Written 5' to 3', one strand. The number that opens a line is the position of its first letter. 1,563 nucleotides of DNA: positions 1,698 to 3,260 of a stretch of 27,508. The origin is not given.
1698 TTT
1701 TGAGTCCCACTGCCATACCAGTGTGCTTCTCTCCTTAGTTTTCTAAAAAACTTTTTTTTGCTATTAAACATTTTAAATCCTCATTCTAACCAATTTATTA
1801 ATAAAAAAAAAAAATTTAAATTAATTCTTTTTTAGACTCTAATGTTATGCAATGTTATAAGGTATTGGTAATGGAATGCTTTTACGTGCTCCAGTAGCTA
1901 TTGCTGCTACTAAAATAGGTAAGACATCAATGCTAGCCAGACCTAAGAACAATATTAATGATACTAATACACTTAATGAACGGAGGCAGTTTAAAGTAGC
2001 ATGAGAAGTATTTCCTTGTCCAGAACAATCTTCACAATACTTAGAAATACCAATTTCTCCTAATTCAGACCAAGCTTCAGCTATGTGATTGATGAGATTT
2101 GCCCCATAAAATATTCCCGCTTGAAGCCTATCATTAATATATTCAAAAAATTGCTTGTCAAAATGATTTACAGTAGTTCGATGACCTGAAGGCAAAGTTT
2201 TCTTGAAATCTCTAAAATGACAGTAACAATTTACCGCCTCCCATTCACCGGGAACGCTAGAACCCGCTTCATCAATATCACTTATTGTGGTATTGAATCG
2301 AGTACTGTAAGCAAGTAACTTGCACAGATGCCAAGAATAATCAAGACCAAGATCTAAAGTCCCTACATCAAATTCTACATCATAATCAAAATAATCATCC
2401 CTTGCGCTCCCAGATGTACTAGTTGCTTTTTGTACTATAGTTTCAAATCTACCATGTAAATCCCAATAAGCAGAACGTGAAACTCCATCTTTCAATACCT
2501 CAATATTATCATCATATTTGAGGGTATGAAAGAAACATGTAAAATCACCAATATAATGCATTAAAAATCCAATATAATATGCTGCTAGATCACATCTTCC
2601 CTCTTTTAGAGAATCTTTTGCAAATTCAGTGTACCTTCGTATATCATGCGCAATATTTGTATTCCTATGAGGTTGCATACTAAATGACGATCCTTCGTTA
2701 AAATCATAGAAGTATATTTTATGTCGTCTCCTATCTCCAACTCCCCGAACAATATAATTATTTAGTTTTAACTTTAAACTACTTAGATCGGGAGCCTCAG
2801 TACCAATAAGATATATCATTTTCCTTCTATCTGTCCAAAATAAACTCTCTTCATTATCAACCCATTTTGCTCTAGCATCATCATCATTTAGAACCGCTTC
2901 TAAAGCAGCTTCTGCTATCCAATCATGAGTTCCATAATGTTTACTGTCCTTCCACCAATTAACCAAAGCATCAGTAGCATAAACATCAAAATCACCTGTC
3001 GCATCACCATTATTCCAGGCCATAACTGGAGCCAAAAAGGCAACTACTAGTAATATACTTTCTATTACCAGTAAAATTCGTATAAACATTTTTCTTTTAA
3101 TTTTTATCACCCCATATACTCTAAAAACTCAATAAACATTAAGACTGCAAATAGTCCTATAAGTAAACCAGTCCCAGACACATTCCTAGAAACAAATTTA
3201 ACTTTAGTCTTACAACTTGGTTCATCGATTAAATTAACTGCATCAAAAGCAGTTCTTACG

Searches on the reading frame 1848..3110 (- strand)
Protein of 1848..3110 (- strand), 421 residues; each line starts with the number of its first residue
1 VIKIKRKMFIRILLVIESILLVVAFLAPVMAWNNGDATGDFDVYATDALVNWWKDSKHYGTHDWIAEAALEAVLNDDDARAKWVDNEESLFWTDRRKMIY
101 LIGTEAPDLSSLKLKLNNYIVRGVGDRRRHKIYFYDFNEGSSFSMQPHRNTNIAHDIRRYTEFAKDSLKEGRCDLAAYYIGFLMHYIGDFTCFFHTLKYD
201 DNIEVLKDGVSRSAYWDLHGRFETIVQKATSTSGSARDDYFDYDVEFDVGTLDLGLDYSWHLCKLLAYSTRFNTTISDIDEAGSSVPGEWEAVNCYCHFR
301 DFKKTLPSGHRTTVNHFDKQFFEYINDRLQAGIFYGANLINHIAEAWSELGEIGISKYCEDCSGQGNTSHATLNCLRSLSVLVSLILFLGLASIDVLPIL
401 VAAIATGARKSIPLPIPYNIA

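Call 85: search_protein_families(library=pfam, proteins=[window:1848-3110:-], max_evalue=0.001)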
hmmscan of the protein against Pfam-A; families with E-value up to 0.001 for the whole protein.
window:1848-3110:- (421 aa): 1 family
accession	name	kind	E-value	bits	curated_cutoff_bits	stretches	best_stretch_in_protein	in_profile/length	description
PF00882.24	Zn_dep_PLPC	-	2.3e-07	31.4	26.8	1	61-227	1-121/167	Zinc dependent phospholipase C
